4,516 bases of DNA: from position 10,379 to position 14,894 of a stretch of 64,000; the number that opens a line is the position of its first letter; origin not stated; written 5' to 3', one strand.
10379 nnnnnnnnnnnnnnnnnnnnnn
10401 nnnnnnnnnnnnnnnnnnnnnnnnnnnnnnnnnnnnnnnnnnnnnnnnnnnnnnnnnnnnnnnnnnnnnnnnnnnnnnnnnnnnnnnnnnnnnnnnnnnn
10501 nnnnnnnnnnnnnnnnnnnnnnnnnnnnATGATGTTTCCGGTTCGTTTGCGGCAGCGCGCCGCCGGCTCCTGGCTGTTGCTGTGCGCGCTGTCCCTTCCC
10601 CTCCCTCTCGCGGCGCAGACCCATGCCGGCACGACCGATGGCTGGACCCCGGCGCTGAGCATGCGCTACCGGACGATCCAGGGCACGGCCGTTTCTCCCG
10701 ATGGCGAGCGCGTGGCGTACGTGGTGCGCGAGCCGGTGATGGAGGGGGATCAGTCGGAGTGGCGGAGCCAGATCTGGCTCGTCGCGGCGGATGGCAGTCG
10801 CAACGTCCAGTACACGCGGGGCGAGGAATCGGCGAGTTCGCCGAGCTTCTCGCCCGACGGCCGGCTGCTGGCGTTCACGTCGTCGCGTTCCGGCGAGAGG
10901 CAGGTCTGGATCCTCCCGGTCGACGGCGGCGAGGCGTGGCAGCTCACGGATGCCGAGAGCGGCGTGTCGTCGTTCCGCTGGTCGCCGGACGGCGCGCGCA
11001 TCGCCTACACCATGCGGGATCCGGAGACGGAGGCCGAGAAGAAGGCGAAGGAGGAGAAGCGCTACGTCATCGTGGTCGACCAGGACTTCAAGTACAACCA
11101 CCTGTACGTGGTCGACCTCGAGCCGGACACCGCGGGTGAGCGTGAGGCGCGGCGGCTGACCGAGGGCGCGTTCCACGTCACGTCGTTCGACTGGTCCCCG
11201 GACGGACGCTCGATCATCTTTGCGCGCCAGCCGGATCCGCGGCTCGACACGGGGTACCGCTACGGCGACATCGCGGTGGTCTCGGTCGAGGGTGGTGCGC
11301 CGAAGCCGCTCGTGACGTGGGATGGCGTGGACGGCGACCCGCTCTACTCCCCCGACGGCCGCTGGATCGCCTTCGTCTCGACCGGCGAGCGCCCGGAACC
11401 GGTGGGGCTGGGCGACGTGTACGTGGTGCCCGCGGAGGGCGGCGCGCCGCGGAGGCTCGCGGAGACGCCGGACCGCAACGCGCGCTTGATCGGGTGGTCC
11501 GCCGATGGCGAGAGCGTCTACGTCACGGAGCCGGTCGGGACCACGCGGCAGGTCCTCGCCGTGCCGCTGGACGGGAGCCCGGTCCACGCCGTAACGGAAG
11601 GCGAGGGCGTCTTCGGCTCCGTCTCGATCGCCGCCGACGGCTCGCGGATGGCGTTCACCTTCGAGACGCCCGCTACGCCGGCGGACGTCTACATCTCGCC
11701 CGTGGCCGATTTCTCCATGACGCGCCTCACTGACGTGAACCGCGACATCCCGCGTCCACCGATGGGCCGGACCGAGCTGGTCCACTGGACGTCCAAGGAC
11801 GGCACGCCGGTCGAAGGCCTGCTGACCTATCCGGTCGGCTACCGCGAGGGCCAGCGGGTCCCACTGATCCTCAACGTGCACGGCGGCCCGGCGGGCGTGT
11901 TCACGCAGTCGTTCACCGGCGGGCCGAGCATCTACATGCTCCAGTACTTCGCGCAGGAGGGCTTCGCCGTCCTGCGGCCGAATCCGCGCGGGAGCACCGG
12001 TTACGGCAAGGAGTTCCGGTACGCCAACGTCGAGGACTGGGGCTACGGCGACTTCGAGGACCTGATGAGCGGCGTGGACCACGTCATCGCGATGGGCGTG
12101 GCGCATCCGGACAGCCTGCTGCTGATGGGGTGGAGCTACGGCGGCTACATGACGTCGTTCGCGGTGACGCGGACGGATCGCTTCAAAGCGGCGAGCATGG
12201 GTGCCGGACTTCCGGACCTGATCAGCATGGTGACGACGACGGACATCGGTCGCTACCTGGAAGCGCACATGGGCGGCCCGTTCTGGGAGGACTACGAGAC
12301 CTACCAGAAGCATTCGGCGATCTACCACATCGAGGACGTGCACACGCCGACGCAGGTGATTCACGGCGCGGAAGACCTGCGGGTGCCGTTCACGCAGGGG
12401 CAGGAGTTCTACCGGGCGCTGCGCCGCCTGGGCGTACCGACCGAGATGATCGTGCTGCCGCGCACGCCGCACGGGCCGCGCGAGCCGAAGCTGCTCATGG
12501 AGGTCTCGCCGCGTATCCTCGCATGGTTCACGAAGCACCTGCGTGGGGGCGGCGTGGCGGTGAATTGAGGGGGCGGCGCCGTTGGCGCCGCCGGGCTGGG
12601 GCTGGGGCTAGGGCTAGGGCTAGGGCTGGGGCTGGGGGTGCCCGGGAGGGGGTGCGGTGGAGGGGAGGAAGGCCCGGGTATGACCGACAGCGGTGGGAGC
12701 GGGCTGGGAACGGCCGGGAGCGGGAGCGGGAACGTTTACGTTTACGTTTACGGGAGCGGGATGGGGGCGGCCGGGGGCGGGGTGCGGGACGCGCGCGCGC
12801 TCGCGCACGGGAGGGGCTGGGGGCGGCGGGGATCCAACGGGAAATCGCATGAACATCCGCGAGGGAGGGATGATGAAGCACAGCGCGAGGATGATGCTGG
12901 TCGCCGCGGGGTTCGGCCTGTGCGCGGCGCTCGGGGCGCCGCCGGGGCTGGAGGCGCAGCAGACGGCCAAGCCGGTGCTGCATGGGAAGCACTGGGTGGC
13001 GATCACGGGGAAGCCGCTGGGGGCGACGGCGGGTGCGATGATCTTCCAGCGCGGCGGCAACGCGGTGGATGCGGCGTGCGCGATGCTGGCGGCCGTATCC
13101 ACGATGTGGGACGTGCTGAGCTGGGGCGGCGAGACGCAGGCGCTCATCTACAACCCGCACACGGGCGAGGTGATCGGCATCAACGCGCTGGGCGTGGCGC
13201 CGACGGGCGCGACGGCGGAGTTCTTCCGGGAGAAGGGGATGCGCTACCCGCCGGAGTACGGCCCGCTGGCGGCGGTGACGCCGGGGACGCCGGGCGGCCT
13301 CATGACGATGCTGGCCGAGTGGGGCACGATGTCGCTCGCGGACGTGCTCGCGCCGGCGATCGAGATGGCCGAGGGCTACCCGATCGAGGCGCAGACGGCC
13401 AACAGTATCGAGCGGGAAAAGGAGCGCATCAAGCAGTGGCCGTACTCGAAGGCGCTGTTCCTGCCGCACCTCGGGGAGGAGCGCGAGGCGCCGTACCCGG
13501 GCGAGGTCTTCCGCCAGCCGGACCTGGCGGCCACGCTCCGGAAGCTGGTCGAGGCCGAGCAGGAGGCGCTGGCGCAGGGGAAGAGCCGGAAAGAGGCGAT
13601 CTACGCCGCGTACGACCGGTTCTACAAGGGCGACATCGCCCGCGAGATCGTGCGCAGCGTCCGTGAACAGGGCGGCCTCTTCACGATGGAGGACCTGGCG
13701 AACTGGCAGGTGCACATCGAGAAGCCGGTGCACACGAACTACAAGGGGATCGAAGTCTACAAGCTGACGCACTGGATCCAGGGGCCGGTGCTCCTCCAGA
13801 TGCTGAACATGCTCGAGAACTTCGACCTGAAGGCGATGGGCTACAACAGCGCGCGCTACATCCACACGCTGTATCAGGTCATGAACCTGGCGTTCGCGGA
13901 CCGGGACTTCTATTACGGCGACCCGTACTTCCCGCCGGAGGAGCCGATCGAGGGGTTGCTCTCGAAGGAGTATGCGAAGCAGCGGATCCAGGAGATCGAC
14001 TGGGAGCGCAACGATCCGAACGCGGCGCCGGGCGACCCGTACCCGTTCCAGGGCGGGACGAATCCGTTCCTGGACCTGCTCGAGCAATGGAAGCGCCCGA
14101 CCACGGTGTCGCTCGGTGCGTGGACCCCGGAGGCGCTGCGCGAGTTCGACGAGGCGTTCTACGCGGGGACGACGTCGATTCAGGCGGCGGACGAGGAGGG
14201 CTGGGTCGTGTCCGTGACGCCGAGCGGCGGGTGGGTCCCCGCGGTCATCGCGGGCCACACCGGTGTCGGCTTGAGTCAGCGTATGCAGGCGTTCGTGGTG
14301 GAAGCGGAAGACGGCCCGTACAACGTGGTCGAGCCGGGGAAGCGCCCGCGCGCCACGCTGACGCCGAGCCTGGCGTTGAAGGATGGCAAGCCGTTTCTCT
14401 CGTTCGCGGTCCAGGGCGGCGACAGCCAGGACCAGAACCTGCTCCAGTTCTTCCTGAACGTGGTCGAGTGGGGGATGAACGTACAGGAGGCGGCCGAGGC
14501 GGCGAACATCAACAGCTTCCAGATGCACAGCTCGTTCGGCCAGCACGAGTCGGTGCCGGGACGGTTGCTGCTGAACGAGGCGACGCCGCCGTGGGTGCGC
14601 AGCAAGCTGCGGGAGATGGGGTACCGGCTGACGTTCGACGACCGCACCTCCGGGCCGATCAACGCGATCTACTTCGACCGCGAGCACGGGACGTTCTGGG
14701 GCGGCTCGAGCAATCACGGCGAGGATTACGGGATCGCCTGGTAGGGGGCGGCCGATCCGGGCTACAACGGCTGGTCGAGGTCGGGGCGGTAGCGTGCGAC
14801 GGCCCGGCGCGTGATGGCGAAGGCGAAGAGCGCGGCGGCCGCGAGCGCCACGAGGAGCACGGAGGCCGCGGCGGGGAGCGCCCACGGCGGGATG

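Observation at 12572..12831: Composite G-rich, hexamer-periodic element (family A, copy A) between the S9 peptidase and GGT genes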

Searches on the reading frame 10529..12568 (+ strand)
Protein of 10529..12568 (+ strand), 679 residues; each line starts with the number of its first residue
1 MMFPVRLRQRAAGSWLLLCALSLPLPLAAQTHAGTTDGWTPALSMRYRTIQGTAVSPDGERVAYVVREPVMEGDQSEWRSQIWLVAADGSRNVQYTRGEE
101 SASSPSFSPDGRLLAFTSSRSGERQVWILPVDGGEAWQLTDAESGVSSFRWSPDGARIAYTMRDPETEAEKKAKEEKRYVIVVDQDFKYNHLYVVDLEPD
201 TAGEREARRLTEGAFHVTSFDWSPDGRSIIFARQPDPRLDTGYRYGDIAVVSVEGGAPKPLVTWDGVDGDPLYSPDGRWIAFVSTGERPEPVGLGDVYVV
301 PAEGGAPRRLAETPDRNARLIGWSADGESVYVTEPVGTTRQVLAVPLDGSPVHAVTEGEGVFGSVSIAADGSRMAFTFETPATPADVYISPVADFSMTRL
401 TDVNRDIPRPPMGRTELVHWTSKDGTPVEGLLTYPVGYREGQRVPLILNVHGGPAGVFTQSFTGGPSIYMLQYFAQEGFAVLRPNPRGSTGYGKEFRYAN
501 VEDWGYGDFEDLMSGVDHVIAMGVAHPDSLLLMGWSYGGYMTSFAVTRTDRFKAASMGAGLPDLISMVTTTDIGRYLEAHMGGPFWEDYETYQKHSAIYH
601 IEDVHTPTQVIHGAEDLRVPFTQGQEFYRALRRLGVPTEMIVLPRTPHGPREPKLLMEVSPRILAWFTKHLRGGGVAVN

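Call 10: search_protein_families(library=pfam, proteins=[window:10529-12568:+])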
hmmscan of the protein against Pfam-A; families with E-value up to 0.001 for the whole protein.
window:10529-12568:+ (679 aa): 11 families
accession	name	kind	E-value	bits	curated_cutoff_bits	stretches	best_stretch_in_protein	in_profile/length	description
PF00326.27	Peptidase_S9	-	2.2e-48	165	22.6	1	470-672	6-211/213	Prolyl oligopeptidase family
PF07676.18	PD40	-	8.8e-32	108.8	20.9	3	95-128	4-38/38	WD40-like Beta Propeller Repeat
PF00930.27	DPPIV_N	-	7.5e-11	41.8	22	0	81-167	261-352/354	Dipeptidyl peptidase IV (DPP IV) N-terminal region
PF20434.5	BD-FAE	-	2.8e-09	37.2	26.8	1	441-631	10-215/215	BD-FAE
PF10647.15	Gmad1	-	3.8e-09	37.2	20.5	1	49-236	24-183/251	Lipoprotein LpqB beta-propeller domain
PF25174.1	Beta-prop_THOC3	-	5.2e-07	29.4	305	1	95-160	209-271/272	THOC3 beta-propeller domain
PF00400.38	WD40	-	4.9e-06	27.3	27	0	216-229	10-26/39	WD domain, G-beta repeat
PF02897.21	Peptidase_S9_N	-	9.8e-05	21.7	24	0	106-177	130-205/414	Prolyl oligopeptidase, N-terminal beta-propeller domain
PF12894.13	ANAPC4_WD40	-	0.00014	22.5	22.9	0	107-166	3-61/91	Anaphase-promoting complex subunit 4 WD40 domain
PF23414.1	Beta-prop_EML_2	-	0.00057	19.8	90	0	89-167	29-105/266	Echinoderm microtubule-associated protein second beta-propeller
PF12146.15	Hydrolase_4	-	0.00058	19.7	27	0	600-633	186-219/239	Serine aminopeptidase, S33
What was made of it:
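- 10529..12568 (+): Upstream gene: S9 family (prolyl oligopeptidase-type) peptidase, stop TGA at 12566-12568. Pfam Peptidase_S9 E=2e-48 plus PD40 repeats (call 10).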

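Call 11: find_encoding_contigs(protein=window:10529-12568:+, flank=10000, max_places=10)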
Protein window:10529-12568:+ (679 aa): no gene with exactly this product is on record in the collection.

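Call 22: find_homologous_proteins(query=window:10529-12568:+, max_evalue=1e-50)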
Query window:10529-12568:+ (679 aa): 4855 proteins with E <= 1e-50 among 8000 candidates; the best 120 are listed.
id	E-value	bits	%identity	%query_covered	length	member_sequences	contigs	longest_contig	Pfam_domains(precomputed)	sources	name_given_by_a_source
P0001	0.0e+0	1572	100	100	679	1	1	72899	PF00326.28,PF10647.16,PF25174.2,PF26549.1,PF00930.28,PF23381.2,PF26550.2,PF19283.5,PF00400.39,PF07676.19,PF20434.6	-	-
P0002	0.0e+0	1156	73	99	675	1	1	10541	PF00326.28,PF10647.16,PF25174.2,PF26549.1,PF00930.28,PF26550.2,PF19283.5,PF00400.39,PF07676.19,PF20434.6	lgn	-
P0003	0.0e+0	1132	75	95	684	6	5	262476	PF00326.28,PF25174.2,PF26549.1,PF00930.28,PF23381.2,PF26550.2,PF19283.5,PF02897.22,PF07676.19,PF20434.6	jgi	jgi:dipeptidyl aminopeptidase/acylaminoacyl peptidase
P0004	0.0e+0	1100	74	94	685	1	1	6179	PF00326.28,PF25174.2,PF26549.1,PF00930.28,PF23381.2,PF26550.2,PF19283.5,PF02897.22,PF07676.19,PF20434.6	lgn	-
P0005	0.0e+0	1083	72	96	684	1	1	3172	PF00326.28,PF26549.1,PF00930.28,PF26550.2,PF07676.19,PF20434.6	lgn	-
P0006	0.0e+0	1049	69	97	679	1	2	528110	PF00326.28,PF10647.16,PF25174.2,PF26549.1,PF00930.28,PF26550.2,PF00400.39,PF07676.19,PF20434.6,PF08450.19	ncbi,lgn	ncbi:MAG: S9 family peptidase [Gemmatimonadota bacterium]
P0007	0.0e+0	1044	67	98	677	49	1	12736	PF00326.28,PF26549.1,PF00930.28,PF26550.2,PF07676.19,PF20434.6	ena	-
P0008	0.0e+0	1038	70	94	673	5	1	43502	PF10647.16,PF25174.2,PF00930.28,PF23381.2,PF01738.25,PF07676.19,PF12146.16,PF00326.28,PF26549.1,PF26550.2,PF02897.22,PF00400.39,PF20434.6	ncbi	-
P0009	0.0e+0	1038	68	95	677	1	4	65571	PF00326.28,PF25174.2,PF26549.1,PF00930.28,PF26550.2,PF02897.22,PF07676.19,PF20434.6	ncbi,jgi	jgi:dipeptidyl aminopeptidase/acylaminoacyl peptidase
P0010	0.0e+0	1038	70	94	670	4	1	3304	PF00326.28,PF25174.2,PF26549.1,PF00930.28,PF26550.2,PF07676.19,PF20434.6,PF08450.19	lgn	-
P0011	0.0e+0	1034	66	98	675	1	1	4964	PF02129.25,PF00326.28,PF25174.2,PF26549.1,PF00930.28,PF26550.2,PF07676.19,PF20434.6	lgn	-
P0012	0.0e+0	1033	68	96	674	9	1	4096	PF00326.28,PF25174.2,PF26549.1,PF00930.28,PF26550.2,PF07676.19,PF20434.6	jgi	jgi:dipeptidyl aminopeptidase/acylaminoacyl peptidase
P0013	0.0e+0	1032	67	96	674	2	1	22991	PF10647.16,PF25174.2,PF00930.28,PF23381.2,PF00561.27,PF07676.19,PF00326.28,PF26549.1,PF26550.2,PF02897.22,PF00400.39,PF20434.6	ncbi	-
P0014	0.0e+0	1029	71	94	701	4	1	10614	PF00326.28,PF10647.16,PF25174.2,PF26549.1,PF00930.28,PF26550.2,PF02897.22,PF00400.39,PF07676.19,PF20434.6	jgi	jgi:dipeptidyl aminopeptidase/acylaminoacyl peptidase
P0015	0.0e+0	1029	68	97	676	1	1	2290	PF00326.28,PF26549.1,PF00930.28,PF12894.14,PF26550.2,PF00561.27,PF19283.5,PF07676.19,PF20434.6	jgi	jgi:dipeptidyl aminopeptidase/acylaminoacyl peptidase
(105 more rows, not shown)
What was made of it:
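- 10529..12568 (+): Closest homologues are 69-75% identical; the named ones among them are from Gemmatimonadota MAGs (call 22).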

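Call 23: find_encoding_contigs(protein=P0003, flank=10000, max_places=5)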
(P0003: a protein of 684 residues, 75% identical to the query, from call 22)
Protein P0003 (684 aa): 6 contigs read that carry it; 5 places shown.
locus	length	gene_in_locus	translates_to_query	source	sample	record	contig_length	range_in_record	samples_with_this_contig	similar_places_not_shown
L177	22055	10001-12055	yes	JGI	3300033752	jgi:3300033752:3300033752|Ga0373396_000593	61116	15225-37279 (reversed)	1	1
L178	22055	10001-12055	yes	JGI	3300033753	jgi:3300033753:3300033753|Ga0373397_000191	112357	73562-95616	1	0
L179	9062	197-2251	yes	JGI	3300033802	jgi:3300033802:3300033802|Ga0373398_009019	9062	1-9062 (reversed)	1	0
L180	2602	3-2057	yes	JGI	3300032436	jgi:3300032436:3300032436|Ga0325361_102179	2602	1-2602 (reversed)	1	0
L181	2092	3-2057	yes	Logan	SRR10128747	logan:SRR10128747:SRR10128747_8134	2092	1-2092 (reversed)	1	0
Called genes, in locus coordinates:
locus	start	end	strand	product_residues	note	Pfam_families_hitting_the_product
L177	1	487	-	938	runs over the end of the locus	PF26550:Tricorn_2nd (faint), PF07676:PD40 (faint), PF01738:DLH (faint), PF00326:Peptidase_S9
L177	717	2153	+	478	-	PF00270:DEAD, PF04851:ResIII, PF00271:Helicase_C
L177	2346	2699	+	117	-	-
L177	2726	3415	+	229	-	-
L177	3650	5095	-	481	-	PF00753:Lactamase_B, PF00581:Rhodanese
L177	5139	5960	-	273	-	PF01925:TauE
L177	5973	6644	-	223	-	PF00581:Rhodanese, PF11127:YgaP-like_TM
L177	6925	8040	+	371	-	PF01594:AI-2E_transport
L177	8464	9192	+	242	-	PF01553:Acyltransferase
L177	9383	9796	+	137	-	-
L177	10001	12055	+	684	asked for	PF26550:Tricorn_2nd (weak), PF26549:Tricorn_N, PF07676:PD40, PF26550:Tricorn_2nd (weak), PF26549:Tricorn_N, PF07676:PD40 (weak), PF20434:BD-FAE (weak), PF00326:Peptidase_S9, +5 more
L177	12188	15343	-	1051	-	PF14870:PSII_BNR (faint), PF25852:DUF6242_C (faint), PF02012:BNR (faint), PF13088:BNR_2 (faint), PF15902:Sortilin-Vps10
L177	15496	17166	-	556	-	PF00072:Response_reg, PF01590:GAF, PF13185:GAF_2, PF13492:GAF_3, PF00512:HisKA, PF02518:HATPase_c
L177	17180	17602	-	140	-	PF00072:Response_reg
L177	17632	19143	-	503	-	PF00989:PAS, PF08448:PAS_4, PF13426:PAS_9, PF00989:PAS, PF08448:PAS_4, PF13426:PAS_9, PF00512:HisKA, PF02518:HATPase_c, +2 more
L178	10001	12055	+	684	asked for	PF26550:Tricorn_2nd (weak), PF26549:Tricorn_N, PF07676:PD40, PF26550:Tricorn_2nd (weak), PF26549:Tricorn_N, PF07676:PD40 (weak), PF20434:BD-FAE (weak), PF00326:Peptidase_S9, +5 more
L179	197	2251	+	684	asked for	PF26550:Tricorn_2nd (weak), PF26549:Tricorn_N, PF07676:PD40, PF26550:Tricorn_2nd (weak), PF26549:Tricorn_N, PF07676:PD40 (weak), PF20434:BD-FAE (weak), PF00326:Peptidase_S9, +5 more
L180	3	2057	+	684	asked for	PF26550:Tricorn_2nd (weak), PF26549:Tricorn_N, PF07676:PD40, PF26550:Tricorn_2nd (weak), PF26549:Tricorn_N, PF07676:PD40 (weak), PF20434:BD-FAE (weak), PF00326:Peptidase_S9, +5 more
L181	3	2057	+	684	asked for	PF26550:Tricorn_2nd (weak), PF26549:Tricorn_N, PF07676:PD40, PF26550:Tricorn_2nd (weak), PF26549:Tricorn_N, PF07676:PD40 (weak), PF20434:BD-FAE (weak), PF00326:Peptidase_S9, +5 more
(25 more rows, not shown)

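Call 24: find_encoding_contigs(protein=P0002, flank=10000, max_places=3)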
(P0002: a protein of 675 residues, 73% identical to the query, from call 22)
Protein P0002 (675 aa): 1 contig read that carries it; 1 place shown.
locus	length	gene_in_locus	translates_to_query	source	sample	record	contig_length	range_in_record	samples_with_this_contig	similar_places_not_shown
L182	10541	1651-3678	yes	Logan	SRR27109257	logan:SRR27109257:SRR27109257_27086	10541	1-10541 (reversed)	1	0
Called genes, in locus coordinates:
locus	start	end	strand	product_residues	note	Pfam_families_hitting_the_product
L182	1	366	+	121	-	?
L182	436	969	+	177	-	-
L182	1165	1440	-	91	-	-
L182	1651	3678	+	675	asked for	PF10647:Gmad1 (faint), PF26550:Tricorn_2nd, PF26549:Tricorn_N, PF07676:PD40, PF26550:Tricorn_2nd (weak), PF07676:PD40 (weak), PF26549:Tricorn_N, PF00326:Peptidase_S9, +5 more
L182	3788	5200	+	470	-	-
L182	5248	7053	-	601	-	PF01464:SLT, PF01476:LysM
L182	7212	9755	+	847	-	PF00270:DEAD, PF00271:Helicase_C, PF04408:WHD_HA2 (weak), PF24473:CON_HrpB, PF08482:HrpB_C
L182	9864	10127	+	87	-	PF00581:Rhodanese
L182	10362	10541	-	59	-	?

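Call 25: find_encoding_contigs(protein=P0006, flank=10000, max_places=3)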
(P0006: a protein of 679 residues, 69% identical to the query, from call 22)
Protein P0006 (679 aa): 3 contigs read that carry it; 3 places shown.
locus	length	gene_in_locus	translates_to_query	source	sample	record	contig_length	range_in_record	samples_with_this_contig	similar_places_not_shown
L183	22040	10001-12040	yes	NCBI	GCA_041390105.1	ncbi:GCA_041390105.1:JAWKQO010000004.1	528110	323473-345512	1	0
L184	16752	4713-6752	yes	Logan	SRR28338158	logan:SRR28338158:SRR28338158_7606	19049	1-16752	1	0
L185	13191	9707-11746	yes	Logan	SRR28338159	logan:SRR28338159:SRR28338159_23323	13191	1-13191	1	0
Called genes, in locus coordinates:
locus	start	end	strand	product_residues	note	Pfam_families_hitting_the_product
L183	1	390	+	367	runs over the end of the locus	PF27541:CitB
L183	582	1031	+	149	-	-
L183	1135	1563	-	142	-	PF06803:DUF1232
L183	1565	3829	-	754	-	PF06452:CBM9_1 (faint), PF19313:DUF5916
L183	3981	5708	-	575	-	PF07969:Amidohydro_3, PF01979:Amidohydro_1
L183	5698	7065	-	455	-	PF00171:Aldedh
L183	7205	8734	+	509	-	PF00171:Aldedh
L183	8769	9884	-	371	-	PF22020:RlmL_1st, PF01170:UPF0020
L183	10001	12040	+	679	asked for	PF08450:SGL (faint), PF10647:Gmad1 (faint), PF26550:Tricorn_2nd, PF26549:Tricorn_N, PF07676:PD40, PF26549:Tricorn_N, PF20434:BD-FAE (weak), PF00326:Peptidase_S9, +3 more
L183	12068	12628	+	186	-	PF07638:Sigma70_ECF, PF08281:Sigma70_r4_2, PF04545:Sigma70_r4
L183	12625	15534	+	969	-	PF00069:Pkinase, PF07714:PK_Tyr_Ser-Thr, PF03109:ABC1 (weak), PF13424:TPR_12, PF24885:TPR_NPHP3, PF13374:TPR_10, PF13424:TPR_12, PF13424:TPR_12, +8 more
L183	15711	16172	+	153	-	-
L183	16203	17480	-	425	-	PF07690:MFS_1, PF12832:MFS_1_like, PF07690:MFS_1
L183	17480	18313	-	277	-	PF13476:AAA_23 (weak), PF02463:SMC_N (faint), PF13304:AAA_21 (weak), PF13175:AAA_15 (weak), PF13304:AAA_21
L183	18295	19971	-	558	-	PF07969:Amidohydro_3, PF01979:Amidohydro_1 (weak)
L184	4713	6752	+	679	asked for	PF08450:SGL (faint), PF10647:Gmad1 (faint), PF26550:Tricorn_2nd, PF26549:Tricorn_N, PF07676:PD40, PF26549:Tricorn_N, PF20434:BD-FAE (weak), PF00326:Peptidase_S9, +3 more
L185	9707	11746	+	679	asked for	PF08450:SGL (faint), PF10647:Gmad1 (faint), PF26550:Tricorn_2nd, PF26549:Tricorn_N, PF07676:PD40, PF26549:Tricorn_N, PF20434:BD-FAE (weak), PF00326:Peptidase_S9, +3 more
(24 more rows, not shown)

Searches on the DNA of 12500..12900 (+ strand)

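Call 59: search_rna_families(source=window, start=12500, end=12900, threshold=evalue, max_evalue=1)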
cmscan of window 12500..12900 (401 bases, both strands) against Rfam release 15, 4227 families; matches with E-value up to 1: 0.
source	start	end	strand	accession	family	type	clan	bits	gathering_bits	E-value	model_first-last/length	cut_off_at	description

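Call 65: search_dna_similar(query=window:12569-12869:+, collection=plasmids, mode=distant, max_rows=10)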
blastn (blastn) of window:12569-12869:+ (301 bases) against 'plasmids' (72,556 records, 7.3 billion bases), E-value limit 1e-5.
No match.

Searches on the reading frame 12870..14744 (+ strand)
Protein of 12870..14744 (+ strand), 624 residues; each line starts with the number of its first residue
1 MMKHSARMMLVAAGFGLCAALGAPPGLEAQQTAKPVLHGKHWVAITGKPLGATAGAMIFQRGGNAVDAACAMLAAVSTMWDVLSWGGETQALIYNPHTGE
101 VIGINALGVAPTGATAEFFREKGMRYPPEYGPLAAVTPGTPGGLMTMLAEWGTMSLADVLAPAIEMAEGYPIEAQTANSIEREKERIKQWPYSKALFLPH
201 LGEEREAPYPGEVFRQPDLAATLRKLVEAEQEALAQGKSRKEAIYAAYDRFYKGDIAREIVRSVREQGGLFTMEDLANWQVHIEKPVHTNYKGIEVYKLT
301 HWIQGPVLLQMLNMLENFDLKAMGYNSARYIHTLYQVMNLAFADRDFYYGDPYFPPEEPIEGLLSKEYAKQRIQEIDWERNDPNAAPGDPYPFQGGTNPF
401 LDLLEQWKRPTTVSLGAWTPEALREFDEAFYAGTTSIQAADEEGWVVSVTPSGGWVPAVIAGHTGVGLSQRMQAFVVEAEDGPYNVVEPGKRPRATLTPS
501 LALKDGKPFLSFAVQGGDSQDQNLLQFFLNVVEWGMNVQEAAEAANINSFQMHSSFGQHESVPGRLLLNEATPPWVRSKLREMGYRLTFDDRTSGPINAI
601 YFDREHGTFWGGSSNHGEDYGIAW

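Call 10: search_protein_families(library=pfam, proteins=[window:12870-14744:+])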
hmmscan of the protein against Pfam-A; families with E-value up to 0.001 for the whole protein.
window:12870-14744:+ (624 aa): 1 family
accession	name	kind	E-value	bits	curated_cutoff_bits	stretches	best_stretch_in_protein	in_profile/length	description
PF01019.26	G_glu_transpept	-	1.5e-107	361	27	1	58-614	3-507/512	Gamma-glutamyltranspeptidase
